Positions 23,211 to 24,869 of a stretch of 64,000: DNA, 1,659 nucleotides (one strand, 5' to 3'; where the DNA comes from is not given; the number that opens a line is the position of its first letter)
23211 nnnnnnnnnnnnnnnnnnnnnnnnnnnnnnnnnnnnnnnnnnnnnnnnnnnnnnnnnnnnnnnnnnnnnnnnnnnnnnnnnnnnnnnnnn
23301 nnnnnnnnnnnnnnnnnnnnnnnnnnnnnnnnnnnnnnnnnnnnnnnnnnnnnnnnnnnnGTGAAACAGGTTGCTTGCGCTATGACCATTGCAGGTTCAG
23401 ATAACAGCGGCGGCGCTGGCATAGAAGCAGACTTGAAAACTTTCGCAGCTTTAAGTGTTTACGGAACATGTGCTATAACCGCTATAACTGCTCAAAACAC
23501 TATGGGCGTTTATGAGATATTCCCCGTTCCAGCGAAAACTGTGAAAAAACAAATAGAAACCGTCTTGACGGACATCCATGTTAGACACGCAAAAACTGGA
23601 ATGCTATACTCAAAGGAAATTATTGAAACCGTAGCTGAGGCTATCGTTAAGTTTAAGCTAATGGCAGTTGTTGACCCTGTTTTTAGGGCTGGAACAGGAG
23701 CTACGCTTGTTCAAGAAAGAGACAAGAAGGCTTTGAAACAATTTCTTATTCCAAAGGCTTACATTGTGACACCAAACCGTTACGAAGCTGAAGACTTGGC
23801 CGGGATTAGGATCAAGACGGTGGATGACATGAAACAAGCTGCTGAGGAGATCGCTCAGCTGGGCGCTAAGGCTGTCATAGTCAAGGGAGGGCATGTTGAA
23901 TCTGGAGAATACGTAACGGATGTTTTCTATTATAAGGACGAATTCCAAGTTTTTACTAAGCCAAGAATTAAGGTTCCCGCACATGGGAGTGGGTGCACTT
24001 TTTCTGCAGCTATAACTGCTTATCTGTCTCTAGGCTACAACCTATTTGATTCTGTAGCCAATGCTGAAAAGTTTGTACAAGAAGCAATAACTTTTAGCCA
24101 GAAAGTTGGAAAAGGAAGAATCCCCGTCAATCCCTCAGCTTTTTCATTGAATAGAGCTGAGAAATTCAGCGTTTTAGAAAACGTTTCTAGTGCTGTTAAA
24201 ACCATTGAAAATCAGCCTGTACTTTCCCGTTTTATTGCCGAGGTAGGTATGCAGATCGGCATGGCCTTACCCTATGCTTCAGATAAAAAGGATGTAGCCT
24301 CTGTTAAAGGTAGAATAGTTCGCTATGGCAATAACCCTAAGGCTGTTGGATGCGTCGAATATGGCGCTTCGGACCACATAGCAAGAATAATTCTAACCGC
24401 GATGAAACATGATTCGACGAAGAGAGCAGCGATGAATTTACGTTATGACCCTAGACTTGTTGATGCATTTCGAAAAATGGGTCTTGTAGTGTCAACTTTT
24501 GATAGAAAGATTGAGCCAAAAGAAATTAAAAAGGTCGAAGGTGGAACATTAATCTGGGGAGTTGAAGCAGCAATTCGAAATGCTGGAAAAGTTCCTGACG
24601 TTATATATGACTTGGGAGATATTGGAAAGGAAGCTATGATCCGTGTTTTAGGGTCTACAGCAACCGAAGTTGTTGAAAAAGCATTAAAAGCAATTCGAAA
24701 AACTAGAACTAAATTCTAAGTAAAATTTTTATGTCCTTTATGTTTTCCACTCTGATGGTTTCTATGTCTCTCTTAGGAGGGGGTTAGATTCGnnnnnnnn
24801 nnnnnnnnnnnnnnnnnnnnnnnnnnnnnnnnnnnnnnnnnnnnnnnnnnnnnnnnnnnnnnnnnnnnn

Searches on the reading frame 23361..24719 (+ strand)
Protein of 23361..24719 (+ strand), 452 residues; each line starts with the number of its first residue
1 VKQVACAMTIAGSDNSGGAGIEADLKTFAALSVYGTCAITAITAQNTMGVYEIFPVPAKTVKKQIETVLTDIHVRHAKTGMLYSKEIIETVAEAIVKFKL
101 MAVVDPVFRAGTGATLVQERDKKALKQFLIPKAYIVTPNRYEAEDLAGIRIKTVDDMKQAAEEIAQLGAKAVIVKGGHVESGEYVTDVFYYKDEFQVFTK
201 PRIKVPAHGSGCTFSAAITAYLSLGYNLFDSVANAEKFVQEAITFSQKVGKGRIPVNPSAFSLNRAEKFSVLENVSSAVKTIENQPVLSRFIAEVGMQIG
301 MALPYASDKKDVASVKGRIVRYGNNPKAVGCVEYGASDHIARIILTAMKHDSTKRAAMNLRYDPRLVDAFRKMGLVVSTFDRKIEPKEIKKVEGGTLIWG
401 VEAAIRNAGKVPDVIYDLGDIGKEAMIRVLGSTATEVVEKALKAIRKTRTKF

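Call 56: search_protein_families(library=ncbifam, proteins=[window:23361-24719:+], max_evalue=0.001)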
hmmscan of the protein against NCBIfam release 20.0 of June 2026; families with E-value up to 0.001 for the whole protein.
window:23361-24719:+ (452 aa): 18 families
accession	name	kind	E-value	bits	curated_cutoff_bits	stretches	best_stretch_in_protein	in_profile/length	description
NF006346.0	PRK08573.1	equivalog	7.7e-160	532.5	528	1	2-445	2-449/450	bifunctional hydroxymethylpyrimidine kinase/phosphomethylpyrimidine kinase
TIGR00097.1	HMP-P_kinase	equivalog_domain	8.6e-93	310.3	204.95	1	7-257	1-252/254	bifunctional hydroxymethylpyrimidine kinase/phosphomethylpyrimidine kinase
NF009077.0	PRK12412.1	equivalog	2.6e-68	230.4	385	1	5-262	4-265/274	pyridoxine/pyridoxal/pyridoxamine kinase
NF011301.0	PRK14713.1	equivalog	5.2e-56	190.5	512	1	5-268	22-289/534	bifunctional hydroxymethylpyrimidine kinase/phosphomethylpyrimidine kinase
NF009259.0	PRK12616.1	equivalog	1.9e-55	188.4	390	1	6-264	5-268/270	bifunctional hydroxymethylpyrimidine kinase/phosphomethylpyrimidine kinase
NF009078.0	PRK12413.1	equivalog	4.7e-49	167.3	225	1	7-250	6-247/253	bifunctional hydroxymethylpyrimidine kinase/phosphomethylpyrimidine kinase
NF007070.0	PRK09517.1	equivalog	2.6e-41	141.8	761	1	7-258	244-499/755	multifunctional thiamine-phosphate pyrophosphorylase/synthase/phosphomethylpyrimidine kinase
NF006034.0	PRK08176.1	equivalog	3.3e-18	65.9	342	1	78-252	93-273/283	pyridoxine/pyridoxal/pyridoxamine kinase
NF005491.0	PRK07105.1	equivalog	3.3e-16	59.4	231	1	73-249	76-260/286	pyridoxamine kinase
NF004398.0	PRK05756.1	equivalog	1.6e-14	53.9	292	1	80-256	82-267/287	pyridoxal kinase PdxY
TIGR00687.1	pyridox_kin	equivalog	4.3e-12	46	144.5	1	79-269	81-281/288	pyridoxal kinase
TIGR02152.1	D_ribokin_bact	equivalog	2.3e-11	43.6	299.65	1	124-240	167-278/298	ribokinase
TIGR03168.1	1-PFK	subfamily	1.8e-07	30.4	216.4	1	113-235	157-274/305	hexose kinase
NF008353.0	PRK11142.1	equivalog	3.1e-07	30.2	341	1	125-246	171-285/307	ribokinase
TIGR03828.1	pfkB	equivalog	1.5e-06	27.5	292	1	113-178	157-222/305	1-phosphofructokinase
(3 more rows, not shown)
